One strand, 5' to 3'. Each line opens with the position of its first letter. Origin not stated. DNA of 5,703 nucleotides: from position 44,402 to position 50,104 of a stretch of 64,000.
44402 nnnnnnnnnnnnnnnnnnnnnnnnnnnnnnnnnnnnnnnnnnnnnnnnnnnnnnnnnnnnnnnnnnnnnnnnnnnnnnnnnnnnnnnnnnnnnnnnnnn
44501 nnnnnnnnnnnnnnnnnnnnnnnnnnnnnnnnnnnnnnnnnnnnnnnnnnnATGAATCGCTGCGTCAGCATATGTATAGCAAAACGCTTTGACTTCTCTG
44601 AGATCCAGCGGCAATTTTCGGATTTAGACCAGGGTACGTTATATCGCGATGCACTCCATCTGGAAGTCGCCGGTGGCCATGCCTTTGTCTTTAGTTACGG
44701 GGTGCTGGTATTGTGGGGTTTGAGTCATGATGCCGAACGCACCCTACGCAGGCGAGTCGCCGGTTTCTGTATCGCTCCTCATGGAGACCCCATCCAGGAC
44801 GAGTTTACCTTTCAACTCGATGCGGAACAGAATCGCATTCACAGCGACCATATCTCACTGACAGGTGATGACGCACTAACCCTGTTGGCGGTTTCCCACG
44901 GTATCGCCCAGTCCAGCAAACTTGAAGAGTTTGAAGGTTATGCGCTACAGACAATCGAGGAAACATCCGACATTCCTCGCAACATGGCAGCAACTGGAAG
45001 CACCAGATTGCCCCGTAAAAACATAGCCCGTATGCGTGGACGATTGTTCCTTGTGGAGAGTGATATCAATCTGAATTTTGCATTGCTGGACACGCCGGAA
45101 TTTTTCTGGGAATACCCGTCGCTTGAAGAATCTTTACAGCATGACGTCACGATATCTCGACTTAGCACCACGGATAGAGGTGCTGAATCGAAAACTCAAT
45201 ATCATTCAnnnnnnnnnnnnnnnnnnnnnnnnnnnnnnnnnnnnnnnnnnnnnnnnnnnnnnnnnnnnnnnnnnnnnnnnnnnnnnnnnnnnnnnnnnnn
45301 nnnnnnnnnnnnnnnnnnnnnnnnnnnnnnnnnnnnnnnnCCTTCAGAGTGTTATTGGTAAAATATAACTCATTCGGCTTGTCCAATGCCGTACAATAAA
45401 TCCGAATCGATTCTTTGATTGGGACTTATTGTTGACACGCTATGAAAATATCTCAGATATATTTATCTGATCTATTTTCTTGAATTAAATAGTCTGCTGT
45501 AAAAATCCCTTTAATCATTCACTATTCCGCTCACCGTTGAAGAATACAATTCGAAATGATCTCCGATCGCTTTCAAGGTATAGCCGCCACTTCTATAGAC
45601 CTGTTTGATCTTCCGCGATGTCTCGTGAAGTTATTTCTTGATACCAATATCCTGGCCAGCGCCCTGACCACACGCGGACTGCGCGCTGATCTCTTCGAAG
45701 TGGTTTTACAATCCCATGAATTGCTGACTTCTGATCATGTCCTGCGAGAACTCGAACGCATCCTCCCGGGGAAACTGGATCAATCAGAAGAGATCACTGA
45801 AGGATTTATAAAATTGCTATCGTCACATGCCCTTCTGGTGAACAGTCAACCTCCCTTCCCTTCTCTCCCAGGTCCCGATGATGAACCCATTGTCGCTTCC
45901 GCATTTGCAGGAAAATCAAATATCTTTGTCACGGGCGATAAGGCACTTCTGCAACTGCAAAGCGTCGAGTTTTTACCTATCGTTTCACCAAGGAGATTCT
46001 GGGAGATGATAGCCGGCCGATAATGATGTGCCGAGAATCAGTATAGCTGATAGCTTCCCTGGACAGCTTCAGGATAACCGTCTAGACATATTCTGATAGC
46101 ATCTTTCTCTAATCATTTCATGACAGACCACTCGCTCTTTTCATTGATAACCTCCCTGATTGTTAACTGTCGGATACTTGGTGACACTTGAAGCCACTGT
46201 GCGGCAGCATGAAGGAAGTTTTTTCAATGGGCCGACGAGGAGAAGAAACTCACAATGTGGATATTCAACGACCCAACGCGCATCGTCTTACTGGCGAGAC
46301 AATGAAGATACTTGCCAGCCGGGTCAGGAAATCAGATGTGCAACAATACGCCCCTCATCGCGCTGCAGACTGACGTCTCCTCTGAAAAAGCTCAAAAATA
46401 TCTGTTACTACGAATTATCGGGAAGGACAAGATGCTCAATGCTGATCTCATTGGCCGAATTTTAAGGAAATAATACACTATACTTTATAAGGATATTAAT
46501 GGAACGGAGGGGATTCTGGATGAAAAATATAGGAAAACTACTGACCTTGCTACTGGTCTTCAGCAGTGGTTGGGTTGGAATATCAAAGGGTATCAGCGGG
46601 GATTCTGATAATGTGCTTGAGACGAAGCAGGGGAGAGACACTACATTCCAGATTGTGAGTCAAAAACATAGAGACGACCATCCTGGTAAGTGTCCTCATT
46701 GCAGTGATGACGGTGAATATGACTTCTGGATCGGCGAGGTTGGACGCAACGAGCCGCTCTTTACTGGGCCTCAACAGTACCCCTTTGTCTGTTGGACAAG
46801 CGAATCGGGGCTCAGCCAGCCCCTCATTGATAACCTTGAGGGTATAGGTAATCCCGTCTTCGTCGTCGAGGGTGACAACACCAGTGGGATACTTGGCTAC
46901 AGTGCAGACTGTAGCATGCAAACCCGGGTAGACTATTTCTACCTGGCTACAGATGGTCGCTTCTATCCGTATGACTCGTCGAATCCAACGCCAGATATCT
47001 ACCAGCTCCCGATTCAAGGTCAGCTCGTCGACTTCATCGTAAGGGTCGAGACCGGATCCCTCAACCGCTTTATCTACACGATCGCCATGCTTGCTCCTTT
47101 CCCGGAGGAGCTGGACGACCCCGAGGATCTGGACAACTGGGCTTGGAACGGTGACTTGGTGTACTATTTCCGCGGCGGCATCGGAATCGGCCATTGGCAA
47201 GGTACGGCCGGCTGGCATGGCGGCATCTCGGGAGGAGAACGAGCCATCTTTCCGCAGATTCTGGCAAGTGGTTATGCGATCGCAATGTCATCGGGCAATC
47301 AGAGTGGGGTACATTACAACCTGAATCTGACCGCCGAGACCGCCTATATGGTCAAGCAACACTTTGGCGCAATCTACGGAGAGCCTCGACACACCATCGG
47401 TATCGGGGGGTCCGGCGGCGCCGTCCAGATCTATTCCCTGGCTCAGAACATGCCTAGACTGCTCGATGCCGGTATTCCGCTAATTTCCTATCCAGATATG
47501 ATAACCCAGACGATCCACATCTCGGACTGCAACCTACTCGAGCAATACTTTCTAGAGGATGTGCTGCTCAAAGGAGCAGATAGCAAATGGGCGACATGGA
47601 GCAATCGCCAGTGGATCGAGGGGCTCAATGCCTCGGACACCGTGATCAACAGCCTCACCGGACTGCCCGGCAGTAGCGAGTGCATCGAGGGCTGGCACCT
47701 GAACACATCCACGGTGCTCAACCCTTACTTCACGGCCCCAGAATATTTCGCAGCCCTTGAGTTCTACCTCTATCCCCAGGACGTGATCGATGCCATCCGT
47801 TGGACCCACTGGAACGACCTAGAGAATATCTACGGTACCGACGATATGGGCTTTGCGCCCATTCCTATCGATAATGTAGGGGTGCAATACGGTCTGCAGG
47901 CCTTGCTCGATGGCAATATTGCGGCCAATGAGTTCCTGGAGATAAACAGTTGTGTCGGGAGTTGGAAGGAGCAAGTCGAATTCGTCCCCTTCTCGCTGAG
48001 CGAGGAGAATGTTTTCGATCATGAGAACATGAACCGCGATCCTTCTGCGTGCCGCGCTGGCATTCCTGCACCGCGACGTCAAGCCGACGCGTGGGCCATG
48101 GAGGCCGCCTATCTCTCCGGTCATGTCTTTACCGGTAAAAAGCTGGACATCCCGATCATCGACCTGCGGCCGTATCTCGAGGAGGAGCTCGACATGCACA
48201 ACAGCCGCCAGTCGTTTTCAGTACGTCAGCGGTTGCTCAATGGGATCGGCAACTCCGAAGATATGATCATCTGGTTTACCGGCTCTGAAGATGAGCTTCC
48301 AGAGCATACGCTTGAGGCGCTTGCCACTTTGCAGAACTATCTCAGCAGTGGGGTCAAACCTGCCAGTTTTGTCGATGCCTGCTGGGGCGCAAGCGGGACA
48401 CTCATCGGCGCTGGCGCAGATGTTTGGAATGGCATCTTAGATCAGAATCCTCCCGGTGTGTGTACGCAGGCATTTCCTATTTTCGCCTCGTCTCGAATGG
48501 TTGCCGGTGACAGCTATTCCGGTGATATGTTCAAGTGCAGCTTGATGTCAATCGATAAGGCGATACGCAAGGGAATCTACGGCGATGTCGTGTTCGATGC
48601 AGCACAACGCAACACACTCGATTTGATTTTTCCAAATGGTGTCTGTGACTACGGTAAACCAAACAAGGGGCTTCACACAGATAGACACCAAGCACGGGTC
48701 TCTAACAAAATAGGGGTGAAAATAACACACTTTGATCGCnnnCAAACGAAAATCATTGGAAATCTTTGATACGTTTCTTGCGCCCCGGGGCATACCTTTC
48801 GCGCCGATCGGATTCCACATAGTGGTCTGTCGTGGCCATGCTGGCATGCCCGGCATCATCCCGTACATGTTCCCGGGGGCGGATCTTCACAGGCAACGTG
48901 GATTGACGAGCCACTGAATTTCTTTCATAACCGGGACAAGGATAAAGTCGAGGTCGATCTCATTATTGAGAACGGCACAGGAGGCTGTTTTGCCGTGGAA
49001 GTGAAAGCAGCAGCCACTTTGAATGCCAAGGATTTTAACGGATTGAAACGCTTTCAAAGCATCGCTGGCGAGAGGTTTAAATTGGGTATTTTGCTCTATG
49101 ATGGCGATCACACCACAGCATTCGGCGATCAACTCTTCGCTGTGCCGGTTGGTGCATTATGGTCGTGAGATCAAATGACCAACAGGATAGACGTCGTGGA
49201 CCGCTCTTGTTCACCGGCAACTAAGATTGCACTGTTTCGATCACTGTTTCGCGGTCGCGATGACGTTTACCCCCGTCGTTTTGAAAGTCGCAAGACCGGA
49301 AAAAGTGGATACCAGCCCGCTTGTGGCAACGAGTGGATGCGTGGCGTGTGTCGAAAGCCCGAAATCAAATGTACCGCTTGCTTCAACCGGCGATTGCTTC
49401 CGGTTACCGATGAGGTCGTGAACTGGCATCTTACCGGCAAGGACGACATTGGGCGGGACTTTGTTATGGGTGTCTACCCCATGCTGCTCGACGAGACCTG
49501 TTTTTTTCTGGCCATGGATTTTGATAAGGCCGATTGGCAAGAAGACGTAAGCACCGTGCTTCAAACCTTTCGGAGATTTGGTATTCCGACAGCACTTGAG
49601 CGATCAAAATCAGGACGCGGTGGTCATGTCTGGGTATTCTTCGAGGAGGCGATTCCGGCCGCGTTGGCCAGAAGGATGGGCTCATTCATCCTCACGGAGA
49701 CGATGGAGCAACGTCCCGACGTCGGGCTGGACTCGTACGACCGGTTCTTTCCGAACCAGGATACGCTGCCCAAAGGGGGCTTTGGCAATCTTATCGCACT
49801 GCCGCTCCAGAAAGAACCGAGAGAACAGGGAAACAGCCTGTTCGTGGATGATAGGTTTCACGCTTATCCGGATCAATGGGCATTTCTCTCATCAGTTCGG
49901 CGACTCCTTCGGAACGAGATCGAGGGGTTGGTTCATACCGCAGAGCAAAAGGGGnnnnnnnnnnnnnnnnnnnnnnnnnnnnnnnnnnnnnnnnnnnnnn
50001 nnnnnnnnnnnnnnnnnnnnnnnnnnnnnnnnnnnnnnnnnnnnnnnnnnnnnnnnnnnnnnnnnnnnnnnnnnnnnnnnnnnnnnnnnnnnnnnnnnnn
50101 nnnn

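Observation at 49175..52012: Intact 945-aa AEP-primase-like / SF2 helicase / DUF559 nuclease fusion in an otherwise decayed island: candidate uncharacterised conflict or element-replication system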

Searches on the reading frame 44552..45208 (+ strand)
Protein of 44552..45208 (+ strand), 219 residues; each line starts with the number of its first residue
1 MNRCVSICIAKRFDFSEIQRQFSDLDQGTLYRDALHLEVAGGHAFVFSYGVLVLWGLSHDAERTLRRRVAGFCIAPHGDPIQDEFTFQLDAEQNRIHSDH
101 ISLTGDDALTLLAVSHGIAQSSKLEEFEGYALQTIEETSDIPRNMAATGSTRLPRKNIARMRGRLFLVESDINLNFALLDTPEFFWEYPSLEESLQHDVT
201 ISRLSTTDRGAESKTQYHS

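Call 29: search_protein_families(library=pfam, proteins=[window:44552-45208:+], max_evalue=0.01)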
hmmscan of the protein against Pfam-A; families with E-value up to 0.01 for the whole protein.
window:44552-45208:+ (219 aa): 1 family
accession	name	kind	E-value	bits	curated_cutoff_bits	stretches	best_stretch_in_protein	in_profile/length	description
PF02582.19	DUF155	-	1.3e-38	133.3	27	1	44-193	1-155/174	RMND1/Sif2-Sif3/Mrx10, DUF155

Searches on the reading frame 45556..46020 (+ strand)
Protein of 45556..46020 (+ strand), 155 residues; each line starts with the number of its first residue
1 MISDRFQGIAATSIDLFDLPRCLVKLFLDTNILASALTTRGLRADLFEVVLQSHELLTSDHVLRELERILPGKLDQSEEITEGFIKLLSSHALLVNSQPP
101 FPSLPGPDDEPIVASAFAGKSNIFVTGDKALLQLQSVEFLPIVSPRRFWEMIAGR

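Call 29: search_protein_families(library=pfam, proteins=[window:45556-46020:+], max_evalue=0.01)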
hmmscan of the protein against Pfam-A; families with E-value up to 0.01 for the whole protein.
window:45556-46020:+ (155 aa): 2 families
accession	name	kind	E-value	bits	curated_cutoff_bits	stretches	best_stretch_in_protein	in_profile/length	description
PF13470.12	PIN_3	-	8.3e-06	27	27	1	26-130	2-115/115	PIN domain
PF01850.27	PIN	-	0.00073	20.6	23.6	1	27-90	2-65/120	PIN domain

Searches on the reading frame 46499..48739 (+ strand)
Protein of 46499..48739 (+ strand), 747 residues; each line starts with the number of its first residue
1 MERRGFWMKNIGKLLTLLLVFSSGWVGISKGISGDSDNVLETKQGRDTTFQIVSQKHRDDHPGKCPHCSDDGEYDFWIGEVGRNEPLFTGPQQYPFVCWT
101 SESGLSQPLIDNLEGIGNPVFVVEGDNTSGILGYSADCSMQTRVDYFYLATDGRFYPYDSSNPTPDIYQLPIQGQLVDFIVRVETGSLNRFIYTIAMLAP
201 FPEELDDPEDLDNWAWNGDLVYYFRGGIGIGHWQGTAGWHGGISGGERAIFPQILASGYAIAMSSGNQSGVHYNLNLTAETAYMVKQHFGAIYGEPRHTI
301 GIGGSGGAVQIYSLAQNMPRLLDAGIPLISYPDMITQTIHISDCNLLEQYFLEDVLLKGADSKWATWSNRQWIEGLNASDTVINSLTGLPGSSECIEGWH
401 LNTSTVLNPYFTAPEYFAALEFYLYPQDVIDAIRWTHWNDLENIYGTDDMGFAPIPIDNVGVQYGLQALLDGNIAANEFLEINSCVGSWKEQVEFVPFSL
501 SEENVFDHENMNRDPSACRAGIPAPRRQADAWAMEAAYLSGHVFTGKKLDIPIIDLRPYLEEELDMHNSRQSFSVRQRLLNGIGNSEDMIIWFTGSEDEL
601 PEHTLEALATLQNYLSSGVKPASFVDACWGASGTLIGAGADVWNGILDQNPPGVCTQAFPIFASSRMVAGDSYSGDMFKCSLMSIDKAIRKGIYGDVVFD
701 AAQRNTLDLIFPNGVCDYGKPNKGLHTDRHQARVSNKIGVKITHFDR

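Call 29: search_protein_families(library=pfam, proteins=[window:46499-48739:+], max_evalue=0.01)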
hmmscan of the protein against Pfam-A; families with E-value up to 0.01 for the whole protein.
window:46499-48739:+ (747 aa): 1 family
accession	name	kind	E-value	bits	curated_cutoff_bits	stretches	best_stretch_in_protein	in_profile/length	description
PF19878.5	DUF6351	-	1.4e-135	453.9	22.4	1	83-724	90-652/655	Tannase-like family of unknown function (DUF6351)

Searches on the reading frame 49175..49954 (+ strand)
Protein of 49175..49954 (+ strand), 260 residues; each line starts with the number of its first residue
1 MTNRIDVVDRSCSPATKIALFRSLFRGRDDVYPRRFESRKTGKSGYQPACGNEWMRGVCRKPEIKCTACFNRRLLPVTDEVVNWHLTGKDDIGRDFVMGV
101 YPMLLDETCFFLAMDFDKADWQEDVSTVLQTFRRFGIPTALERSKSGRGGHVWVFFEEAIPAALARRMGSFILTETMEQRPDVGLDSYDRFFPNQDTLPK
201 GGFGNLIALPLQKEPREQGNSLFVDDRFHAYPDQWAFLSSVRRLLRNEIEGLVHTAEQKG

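Call 55: search_protein_representatives(protein=window:49175-49954:+)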
Query: 260 residues. Proteins with E-value up to 0.001 (for the whole library): 8030; up to 1e-10: 4656; up to 1e-30: 1464. The best 150 are listed.
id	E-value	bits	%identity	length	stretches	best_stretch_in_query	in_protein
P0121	2.0e-139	479.9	91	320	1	8-231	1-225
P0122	1.0e-117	408.7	69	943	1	8-260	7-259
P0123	3.4e-117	407.0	66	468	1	4-260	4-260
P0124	3.9e-111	387.2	68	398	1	19-260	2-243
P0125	3.9e-109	380.6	62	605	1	5-260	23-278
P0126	3.9e-107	374.0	63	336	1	8-260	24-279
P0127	8.8e-104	363.0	64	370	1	13-260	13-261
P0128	3.1e-96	338.3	69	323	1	13-213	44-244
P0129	3.5e-96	338.1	59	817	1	12-260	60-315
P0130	9.8e-96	336.7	58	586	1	14-257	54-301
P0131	4.8e-95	334.4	58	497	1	8-254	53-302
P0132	1.9e-93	329.2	61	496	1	10-260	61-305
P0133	3.1e-93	328.5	60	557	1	6-258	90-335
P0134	2.6e-92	325.4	56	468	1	8-259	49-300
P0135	4.4e-92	324.7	54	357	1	14-259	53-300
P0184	2.3e-79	283.0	52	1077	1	8-253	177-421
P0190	1.8e-78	280.1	53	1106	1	5-245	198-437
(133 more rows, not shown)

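Call 99: find_encoding_contigs(protein=P0184, flank=8000, max_places=2)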
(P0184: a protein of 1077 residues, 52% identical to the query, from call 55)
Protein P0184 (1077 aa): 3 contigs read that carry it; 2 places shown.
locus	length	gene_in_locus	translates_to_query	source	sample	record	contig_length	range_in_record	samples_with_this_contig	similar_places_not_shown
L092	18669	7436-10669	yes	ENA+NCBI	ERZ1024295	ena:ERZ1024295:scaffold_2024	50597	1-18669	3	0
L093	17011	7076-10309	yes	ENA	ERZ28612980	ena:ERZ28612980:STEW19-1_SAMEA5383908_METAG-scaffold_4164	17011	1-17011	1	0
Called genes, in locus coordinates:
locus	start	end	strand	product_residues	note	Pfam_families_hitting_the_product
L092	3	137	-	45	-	?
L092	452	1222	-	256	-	PF00005:ABC_tran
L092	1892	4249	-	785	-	PF02687:FtsX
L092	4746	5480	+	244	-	PF00005:ABC_tran, PF13304:AAA_21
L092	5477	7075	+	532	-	PF16949:ABC_tran_2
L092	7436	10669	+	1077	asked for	PF03358:FMN_red, PF22548:AEP-TOTE, PF00270:DEAD, PF04851:ResIII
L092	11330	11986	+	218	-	PF00574:CLP_protease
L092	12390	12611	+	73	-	-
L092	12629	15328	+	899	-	PF17854:FtsK_alpha, PF01580:FtsK_SpoIIIE, PF09397:FtsK_gamma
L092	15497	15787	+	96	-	PF05239:PRC (weak)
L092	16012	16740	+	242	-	PF00318:Ribosomal_S2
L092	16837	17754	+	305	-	PF00889:EF_TS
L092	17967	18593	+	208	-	PF13527:Acetyltransf_9 (weak), PF00583:Acetyltransf_1 (weak), PF13508:Acetyltransf_7 (weak)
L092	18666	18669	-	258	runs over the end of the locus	PF06541:ABC_trans_CmpB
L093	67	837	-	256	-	PF00005:ABC_tran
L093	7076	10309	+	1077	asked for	PF03358:FMN_red, PF22548:AEP-TOTE, PF00270:DEAD, PF04851:ResIII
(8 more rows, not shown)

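Call 100: find_encoding_contigs(protein=P0190, flank=8000, max_places=2)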
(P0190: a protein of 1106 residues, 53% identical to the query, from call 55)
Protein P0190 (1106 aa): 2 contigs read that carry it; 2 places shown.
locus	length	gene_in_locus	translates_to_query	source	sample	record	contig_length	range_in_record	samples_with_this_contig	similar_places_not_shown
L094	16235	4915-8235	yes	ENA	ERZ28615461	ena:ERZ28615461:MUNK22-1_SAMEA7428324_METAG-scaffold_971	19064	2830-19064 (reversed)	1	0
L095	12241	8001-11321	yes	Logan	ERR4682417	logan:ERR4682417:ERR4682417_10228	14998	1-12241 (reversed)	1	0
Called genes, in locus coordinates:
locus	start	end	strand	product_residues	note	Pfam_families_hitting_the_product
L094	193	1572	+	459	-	PF01547:SBP_bac_1, PF13416:SBP_bac_8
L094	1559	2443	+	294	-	PF00528:BPD_transp_1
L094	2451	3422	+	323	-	PF00528:BPD_transp_1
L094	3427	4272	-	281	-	PF01261:AP_endonuc_2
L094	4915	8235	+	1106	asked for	PF00583:Acetyltransf_1 (weak), PF13302:Acetyltransf_3, PF22548:AEP-TOTE, PF04851:ResIII, PF00270:DEAD (weak), PF13091:PLDc_2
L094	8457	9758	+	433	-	PF04055:Radical_SAM, PF12544:LAM_C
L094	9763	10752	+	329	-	PF07478:Dala_Dala_lig_C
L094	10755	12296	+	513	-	PF07478:Dala_Dala_lig_C, PF00583:Acetyltransf_1, PF13673:Acetyltransf_10, PF13508:Acetyltransf_7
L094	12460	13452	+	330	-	PF02729:OTCace_N, PF00185:OTCace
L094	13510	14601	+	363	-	PF02729:OTCace_N, PF00185:OTCace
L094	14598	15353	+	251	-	PF01618:MotA_ExbB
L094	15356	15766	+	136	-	PF02472:ExbD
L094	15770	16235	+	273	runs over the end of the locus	-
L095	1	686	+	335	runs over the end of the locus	PF00356:LacI, PF00532:Peripla_BP_1, PF13407:Peripla_BP_4, PF13377:Peripla_BP_3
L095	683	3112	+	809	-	PF11329:DUF3131 (faint), PF10091:Glycoamylase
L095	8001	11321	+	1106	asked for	PF00583:Acetyltransf_1 (weak), PF13302:Acetyltransf_3, PF22548:AEP-TOTE, PF04851:ResIII, PF00270:DEAD (weak), PF13091:PLDc_2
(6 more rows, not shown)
